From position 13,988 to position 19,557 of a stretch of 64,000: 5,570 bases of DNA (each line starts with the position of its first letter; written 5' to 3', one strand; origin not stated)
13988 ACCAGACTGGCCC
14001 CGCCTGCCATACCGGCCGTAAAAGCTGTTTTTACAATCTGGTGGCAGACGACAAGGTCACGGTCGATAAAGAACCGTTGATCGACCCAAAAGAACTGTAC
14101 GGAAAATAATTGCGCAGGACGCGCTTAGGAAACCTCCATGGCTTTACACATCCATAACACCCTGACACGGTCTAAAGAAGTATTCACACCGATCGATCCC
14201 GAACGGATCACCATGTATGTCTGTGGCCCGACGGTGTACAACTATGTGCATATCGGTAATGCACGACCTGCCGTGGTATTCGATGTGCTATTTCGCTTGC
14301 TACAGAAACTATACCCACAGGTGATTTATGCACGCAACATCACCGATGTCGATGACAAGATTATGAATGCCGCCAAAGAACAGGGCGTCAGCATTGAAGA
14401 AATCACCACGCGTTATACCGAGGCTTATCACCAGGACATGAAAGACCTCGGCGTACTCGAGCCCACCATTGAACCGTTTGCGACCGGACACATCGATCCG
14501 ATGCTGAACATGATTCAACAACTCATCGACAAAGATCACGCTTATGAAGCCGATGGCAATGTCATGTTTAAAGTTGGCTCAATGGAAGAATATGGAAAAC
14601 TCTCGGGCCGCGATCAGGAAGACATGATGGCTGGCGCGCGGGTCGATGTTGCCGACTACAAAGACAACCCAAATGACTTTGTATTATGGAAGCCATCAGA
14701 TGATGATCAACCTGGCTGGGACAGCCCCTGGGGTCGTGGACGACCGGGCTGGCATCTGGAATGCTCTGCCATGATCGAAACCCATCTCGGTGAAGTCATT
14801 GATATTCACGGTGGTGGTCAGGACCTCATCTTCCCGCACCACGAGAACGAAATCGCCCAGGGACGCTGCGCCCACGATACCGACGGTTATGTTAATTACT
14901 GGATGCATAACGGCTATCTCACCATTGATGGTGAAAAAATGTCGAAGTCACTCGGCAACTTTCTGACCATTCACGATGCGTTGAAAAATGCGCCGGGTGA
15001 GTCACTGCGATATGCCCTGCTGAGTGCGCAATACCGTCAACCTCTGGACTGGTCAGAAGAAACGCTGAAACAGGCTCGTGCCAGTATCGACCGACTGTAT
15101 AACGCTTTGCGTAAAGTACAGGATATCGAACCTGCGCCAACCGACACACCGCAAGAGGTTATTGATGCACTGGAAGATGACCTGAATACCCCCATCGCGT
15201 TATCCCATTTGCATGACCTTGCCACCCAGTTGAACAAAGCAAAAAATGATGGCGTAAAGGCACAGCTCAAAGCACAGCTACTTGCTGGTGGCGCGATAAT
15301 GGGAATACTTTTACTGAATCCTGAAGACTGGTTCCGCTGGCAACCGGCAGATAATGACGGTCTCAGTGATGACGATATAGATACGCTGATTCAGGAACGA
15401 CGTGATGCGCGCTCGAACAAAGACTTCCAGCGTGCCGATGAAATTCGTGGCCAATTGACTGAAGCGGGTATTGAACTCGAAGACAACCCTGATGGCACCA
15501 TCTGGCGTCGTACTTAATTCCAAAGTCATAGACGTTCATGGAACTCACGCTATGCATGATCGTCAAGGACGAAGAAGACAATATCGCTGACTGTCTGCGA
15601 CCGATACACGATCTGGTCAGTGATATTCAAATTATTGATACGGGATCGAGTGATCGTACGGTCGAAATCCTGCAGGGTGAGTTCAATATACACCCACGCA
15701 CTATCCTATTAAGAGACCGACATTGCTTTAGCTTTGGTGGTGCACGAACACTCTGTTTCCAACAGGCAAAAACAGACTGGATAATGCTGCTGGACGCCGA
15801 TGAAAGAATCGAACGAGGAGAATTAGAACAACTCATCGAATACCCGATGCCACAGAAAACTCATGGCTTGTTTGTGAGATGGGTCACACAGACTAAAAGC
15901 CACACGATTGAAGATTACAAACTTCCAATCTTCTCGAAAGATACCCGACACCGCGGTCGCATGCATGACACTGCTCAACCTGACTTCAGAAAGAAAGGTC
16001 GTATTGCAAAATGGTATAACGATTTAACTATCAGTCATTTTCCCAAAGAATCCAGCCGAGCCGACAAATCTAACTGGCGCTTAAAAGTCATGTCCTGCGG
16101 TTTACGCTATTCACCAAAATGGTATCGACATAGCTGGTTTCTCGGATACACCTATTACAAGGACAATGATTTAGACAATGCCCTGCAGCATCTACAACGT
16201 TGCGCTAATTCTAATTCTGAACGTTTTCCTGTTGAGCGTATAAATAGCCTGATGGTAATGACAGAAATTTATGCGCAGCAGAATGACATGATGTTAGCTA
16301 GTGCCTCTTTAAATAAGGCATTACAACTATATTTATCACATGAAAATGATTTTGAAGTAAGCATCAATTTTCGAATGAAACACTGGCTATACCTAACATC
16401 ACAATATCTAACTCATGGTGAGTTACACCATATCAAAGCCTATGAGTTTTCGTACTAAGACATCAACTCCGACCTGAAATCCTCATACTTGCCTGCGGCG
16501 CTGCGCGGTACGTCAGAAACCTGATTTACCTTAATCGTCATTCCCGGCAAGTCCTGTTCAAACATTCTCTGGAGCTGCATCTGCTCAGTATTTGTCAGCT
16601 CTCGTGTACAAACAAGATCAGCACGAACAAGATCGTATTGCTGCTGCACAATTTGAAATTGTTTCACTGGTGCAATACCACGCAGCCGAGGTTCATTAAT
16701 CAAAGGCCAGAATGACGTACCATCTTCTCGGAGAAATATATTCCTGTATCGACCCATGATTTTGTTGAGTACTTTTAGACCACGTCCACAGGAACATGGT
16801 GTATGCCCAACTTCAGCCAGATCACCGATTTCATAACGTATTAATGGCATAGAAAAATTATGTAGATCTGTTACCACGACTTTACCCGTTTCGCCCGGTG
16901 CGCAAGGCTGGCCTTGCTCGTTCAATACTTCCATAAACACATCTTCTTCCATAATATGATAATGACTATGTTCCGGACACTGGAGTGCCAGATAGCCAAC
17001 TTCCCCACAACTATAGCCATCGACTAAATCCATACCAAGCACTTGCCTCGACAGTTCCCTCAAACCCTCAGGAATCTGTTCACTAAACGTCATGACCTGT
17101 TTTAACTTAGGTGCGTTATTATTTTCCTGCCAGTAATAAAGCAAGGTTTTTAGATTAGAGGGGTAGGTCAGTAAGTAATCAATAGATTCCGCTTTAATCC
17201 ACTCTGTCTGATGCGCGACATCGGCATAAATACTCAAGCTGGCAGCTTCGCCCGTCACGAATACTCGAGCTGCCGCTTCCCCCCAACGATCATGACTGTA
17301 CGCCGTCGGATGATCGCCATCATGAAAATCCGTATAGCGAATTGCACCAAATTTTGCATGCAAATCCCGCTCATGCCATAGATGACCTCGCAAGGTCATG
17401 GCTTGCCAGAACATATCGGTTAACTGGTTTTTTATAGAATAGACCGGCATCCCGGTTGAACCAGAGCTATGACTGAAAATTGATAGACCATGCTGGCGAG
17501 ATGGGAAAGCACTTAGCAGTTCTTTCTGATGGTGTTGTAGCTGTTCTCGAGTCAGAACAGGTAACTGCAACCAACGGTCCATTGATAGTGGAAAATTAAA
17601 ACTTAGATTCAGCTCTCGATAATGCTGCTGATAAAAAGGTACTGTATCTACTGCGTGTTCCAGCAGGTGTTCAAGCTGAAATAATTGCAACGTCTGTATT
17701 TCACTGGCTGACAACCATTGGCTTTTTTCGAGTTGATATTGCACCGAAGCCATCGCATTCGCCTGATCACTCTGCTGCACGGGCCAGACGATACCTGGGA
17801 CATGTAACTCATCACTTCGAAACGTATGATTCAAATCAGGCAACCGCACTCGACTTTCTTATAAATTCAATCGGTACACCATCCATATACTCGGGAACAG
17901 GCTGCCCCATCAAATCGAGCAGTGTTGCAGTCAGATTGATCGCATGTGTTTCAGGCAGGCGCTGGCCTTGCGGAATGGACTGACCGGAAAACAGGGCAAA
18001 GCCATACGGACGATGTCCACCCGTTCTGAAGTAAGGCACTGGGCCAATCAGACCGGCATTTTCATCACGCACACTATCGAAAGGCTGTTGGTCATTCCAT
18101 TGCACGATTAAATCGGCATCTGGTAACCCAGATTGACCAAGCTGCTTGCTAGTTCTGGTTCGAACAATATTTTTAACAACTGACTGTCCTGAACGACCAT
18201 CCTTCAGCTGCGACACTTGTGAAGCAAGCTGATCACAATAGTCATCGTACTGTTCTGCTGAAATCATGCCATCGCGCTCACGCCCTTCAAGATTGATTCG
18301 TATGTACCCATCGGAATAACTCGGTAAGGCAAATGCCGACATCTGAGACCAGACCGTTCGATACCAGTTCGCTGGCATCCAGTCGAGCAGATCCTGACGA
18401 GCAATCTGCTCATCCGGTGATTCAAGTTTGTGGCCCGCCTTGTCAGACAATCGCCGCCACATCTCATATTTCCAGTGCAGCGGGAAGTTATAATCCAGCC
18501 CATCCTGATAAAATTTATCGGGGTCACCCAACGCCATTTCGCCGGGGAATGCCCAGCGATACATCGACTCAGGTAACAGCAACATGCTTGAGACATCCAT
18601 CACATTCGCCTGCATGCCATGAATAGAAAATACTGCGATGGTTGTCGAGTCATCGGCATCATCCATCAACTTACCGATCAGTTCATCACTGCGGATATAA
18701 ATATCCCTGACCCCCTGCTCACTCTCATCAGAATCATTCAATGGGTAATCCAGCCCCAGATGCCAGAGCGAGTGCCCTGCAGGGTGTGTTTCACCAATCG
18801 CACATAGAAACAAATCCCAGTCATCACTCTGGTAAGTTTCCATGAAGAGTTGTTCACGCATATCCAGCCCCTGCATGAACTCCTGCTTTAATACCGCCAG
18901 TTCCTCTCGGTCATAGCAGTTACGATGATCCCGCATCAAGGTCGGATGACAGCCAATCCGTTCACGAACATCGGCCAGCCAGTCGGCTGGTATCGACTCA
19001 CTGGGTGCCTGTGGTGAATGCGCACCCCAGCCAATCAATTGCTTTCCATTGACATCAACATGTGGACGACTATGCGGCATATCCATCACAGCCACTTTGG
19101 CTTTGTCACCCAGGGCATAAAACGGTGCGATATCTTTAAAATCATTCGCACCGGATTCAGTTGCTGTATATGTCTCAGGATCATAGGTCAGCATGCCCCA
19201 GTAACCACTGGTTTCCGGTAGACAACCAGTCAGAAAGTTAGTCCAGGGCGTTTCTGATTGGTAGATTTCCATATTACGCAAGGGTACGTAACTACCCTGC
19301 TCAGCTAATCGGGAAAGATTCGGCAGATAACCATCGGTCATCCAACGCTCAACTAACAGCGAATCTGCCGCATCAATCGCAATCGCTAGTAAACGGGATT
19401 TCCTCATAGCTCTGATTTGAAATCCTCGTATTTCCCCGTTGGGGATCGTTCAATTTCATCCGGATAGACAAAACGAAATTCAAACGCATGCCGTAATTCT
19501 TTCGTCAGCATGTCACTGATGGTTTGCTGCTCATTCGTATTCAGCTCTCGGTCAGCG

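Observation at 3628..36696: Local expansion of eukaryote-like Ser/Thr kinases, three with N-terminal receiver-like domains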

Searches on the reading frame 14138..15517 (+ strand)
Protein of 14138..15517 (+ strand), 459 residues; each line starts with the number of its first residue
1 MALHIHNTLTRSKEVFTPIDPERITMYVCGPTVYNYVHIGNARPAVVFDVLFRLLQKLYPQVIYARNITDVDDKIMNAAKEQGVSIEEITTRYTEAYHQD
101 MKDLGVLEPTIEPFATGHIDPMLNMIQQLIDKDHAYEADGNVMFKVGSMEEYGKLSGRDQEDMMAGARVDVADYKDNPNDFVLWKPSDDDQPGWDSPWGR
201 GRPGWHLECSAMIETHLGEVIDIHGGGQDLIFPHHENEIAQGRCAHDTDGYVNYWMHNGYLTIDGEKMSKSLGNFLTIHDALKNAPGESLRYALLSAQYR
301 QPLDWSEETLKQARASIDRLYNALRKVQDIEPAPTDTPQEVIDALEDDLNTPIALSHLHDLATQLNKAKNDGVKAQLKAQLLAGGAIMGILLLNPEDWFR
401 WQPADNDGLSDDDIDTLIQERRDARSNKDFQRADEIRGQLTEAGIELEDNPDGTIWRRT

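Call 4: search_protein_families(library=pfam, proteins=[window:14138-15517:+], max_evalue=0.001)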
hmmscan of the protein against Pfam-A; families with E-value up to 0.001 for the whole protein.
window:14138-15517:+ (459 aa): 6 families
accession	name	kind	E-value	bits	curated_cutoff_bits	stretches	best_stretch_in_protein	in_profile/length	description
PF01406.26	tRNA-synt_1e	-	7e-127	423.4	27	1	16-314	2-300/301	tRNA synthetases class I (C) catalytic domain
PF09334.17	tRNA-synt_1g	-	5.6e-14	52.1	20.1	2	256-299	316-359/391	tRNA synthetases class I (M)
PF09190.17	DALR_2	-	7.8e-13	49.2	22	1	341-391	2-56/57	DALR domain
PF23493.1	CysS_C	-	2.3e-08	34.5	23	1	411-457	5-51/51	Cysteinyl-tRNA ligase anticodon binding domain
PF00133.28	tRNA-synt_1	-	8.8e-06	25.2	22.7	1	224-305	332-413/414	tRNA synthetases class I (I, L, M and V)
PF01921.24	tRNA-synt_1f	-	2.2e-05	24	27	1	264-313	279-328/360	tRNA synthetases class I (K)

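Call 11: list_cluster_members(proteins=[window:14138-15517:+, window:3628-5061:-, window:10103-11461:-, window:11516-13519:-, window:27684-30197:+, window:35806-36696:-])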
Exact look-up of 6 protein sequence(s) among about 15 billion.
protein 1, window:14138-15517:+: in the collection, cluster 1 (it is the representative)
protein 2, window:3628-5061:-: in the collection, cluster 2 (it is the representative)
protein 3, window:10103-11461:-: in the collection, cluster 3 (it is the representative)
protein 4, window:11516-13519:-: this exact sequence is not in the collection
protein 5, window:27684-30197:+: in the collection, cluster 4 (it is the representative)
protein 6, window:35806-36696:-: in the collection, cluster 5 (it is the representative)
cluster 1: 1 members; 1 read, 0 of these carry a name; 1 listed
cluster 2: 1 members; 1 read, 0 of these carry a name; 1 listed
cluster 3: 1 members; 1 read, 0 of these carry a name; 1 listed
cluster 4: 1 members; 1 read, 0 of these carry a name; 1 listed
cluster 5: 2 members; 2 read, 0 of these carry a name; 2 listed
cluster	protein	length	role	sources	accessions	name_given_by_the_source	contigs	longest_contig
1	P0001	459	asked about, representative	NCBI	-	-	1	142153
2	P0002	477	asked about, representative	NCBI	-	-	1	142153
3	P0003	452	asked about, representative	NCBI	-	-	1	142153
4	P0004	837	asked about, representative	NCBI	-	-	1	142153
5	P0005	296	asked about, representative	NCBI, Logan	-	-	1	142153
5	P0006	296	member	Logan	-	-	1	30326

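Call 18: find_encoding_contigs(protein=P0003, flank=1000, max_places=3)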
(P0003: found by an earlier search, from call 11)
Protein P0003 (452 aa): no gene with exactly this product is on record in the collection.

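Call 70: search_protein_families(library=pfam, alignment_id=A5, max_evalue=0.01)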
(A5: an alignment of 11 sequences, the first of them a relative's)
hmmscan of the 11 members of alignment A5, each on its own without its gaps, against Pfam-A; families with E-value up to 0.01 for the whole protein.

A. member 1, P0002 (477 aa): 3 families
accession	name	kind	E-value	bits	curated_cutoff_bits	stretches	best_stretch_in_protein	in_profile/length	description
PF00069.31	Pkinase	-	3.2e-30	105.8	31.7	1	218-464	2-257/263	Protein kinase domain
PF07714.23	PK_Tyr_Ser-Thr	-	2.6e-15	56.9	23.1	1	223-459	7-250/258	Protein tyrosine and serine/threonine kinase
PF00072.30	Response_reg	-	0.00018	22.1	30.2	1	5-120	1-106/111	Response regulator receiver domain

B. families by the number of members that match (of 11 scanned): 4 families
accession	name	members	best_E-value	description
PF00069.31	Pkinase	11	3e-34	Protein kinase domain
PF07714.23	PK_Tyr_Ser-Thr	11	9.7e-26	Protein tyrosine and serine/threonine kinase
PF00072.30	Response_reg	11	2.2e-10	Response regulator receiver domain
PF14531.12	Kinase-like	1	0.0065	Kinase-like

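Call 71: find_homologous_proteins(query=window:14138-15517:+, max_evalue=1e-100)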
Query window:14138-15517:+ (459 aa): 8000 proteins with E <= 1e-100 among 8000 candidates; the best 120 are listed.
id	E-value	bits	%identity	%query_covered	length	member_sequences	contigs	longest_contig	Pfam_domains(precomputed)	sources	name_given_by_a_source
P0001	0.0e+0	1070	100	100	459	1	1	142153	PF09334.18,PF01406.26,PF23493.2,PF00133.29,PF09190.18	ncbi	-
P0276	1.5e-272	923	85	100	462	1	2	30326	PF09334.18,PF01406.26,PF23493.2,PF01921.25,PF00133.29,PF09190.18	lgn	-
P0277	3.5e-261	885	82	100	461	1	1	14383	PF09334.18,PF01406.26,PF23493.2,PF01921.25,PF00133.29,PF09190.18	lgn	-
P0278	9.1e-257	871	80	100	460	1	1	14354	PF09334.18,PF01406.26,PF23493.2,PF01921.25,PF00133.29,PF09190.18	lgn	-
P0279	4.8e-251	852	79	100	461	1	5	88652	PF09334.18,PF01406.26,PF23493.2,PF00133.29,PF09190.18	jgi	jgi:cysteinyl-tRNA synthetase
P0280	8.4e-250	848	79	100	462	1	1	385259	PF09334.18,PF01406.26,PF23493.2,PF01921.25,PF00133.29,PF09190.18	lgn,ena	-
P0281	1.1e-249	847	79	100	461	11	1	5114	PF09334.18,PF01406.26,PF23493.2,PF00133.29,PF09190.18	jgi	jgi:cysteinyl-tRNA synthetase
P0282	1.3e-249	847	78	100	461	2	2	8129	PF09334.18,PF01406.26,PF23493.2,PF00133.29,PF09190.18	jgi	jgi:cysteinyl-tRNA synthetase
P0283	1.8e-249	847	78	100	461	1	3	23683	PF09334.18,PF01406.26,PF23493.2,PF00133.29,PF09190.18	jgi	-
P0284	2.6e-249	846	77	100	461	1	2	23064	PF09334.18,PF01406.26,PF01921.25,PF00133.29,PF09190.18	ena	-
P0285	6.1e-249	845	77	100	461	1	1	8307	PF09334.18,PF01406.26,PF00133.29,PF09190.18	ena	-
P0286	1.0e-248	844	78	100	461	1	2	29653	PF09334.18,PF01406.26,PF23493.2,PF00133.29,PF09190.18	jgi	-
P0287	1.9e-248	843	78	100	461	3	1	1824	PF09334.18,PF01406.26,PF23493.2,PF00133.29,PF09190.18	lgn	-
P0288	7.3e-248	841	78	100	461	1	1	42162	PF09334.18,PF01406.26,PF23493.2,PF00133.29,PF09190.18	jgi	-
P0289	9.1e-248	841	78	100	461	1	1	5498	PF09334.18,PF01406.26,PF23493.2,PF00133.29,PF09190.18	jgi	-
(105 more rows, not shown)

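Call 72: find_encoding_contigs(protein=P0006, flank=10000, max_places=2)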
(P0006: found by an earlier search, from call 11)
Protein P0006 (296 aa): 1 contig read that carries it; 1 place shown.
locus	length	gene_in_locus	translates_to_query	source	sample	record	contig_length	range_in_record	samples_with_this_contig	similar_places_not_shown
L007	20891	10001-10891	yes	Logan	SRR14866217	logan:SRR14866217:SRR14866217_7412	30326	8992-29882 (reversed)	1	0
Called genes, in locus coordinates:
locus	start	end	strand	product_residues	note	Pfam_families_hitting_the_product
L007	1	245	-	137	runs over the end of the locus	PF01894:YjbQ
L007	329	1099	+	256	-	PF01346:FKBP_N, PF00254:FKBP_C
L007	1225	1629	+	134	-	PF00072:Response_reg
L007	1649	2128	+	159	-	PF06127:Mpo1-like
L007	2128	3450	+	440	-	PF07690:MFS_1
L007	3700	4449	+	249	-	PF13852:DUF4197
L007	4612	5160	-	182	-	PF00719:Pyrophosphatase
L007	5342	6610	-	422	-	PF00365:PFK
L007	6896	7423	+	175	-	-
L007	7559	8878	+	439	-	PF01225:Mur_ligase, PF08245:Mur_ligase_M, PF02875:Mur_ligase_C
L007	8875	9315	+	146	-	PF05099:TerB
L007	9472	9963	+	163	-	PF00254:FKBP_C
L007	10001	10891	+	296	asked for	PF00069:Pkinase, PF07714:PK_Tyr_Ser-Thr, PF03109:ABC1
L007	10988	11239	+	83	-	-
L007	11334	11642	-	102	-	PF13442:Cytochrome_CBB3, PF00034:Cytochrom_C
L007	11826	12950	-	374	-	PF07992:Pyr_redox_2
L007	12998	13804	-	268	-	PF03649:UPF0014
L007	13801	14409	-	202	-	PF02463:SMC_N (faint), PF00005:ABC_tran, PF13191:AAA_16 (weak)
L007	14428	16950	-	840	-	PF02985:HEAT (faint), PF13646:HEAT_2 (weak), PF00069:Pkinase, PF07714:PK_Tyr_Ser-Thr, PF03109:ABC1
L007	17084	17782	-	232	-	PF02390:Methyltransf_4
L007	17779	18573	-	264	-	PF05690:ThiG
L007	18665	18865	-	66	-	PF02597:ThiS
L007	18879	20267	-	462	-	PF00133:tRNA-synt_1 (faint), PF01406:tRNA-synt_1e, PF01921:tRNA-synt_1f (faint), PF09334:tRNA-synt_1g (weak), PF09190:DALR_2, PF23493:CysS_C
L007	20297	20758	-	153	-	PF01502:PRA-CH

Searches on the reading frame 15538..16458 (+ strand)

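Call 4: search_protein_families(library=pfam, proteins=[window:15538-16458:+], max_evalue=0.001)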
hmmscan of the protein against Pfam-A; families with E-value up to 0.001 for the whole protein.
window:15538-16458:+ (306 aa): 4 families
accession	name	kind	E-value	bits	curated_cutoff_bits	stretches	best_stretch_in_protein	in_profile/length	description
PF00535.33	Glycos_transf_2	-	1.4e-15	58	23.3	1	5-102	2-102/168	Glycosyl transferase family 2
PF13704.12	Glyco_tranf_2_4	-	3e-06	28.1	27.5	1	10-89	1-82/98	Glycosyl transferase family 2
PF10111.15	Glyco_tranf_2_2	-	0.0001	22.4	27.3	1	9-100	8-103/276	Glycosyltransferase like family 2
PF17874.7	TPR_MalT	-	0.00073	19.3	45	0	204-284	130-213/336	MalT-like TPR region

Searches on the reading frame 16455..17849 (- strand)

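Call 5: search_protein_families(library=pfam, proteins=[window:16455-17849:-], max_evalue=0.001)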
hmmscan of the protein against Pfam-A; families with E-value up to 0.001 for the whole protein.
window:16455-17849:- (464 aa): 1 family
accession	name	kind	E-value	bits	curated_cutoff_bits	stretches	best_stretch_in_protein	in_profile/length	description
PF00501.34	AMP-binding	-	2.5e-06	27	29.9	1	116-327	158-375/384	AMP-binding enzyme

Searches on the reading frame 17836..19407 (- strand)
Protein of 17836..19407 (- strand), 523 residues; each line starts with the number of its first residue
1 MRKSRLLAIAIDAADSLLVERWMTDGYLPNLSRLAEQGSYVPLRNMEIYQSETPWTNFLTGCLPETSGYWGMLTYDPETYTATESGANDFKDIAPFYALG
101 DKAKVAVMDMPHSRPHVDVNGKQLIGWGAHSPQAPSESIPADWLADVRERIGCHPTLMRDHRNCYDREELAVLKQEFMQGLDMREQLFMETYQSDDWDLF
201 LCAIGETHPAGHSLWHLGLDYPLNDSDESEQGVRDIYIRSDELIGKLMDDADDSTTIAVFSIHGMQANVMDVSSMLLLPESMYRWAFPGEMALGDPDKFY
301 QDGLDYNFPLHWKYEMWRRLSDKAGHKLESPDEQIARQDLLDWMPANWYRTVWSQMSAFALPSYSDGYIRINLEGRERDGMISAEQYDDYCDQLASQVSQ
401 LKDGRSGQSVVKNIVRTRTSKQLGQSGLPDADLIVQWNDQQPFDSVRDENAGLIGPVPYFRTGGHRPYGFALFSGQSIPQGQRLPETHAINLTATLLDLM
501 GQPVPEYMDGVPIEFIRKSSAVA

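Call 5: search_protein_families(library=pfam, proteins=[window:17836-19407:-], max_evalue=0.001)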
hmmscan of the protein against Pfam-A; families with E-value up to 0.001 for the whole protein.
window:17836-19407:- (523 aa): 1 family
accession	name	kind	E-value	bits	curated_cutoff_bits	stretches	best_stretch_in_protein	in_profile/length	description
PF01663.27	Phosphodiest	-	1.1e-17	65.1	23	1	6-275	1-235/342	Type I phosphodiesterase / nucleotide pyrophosphatase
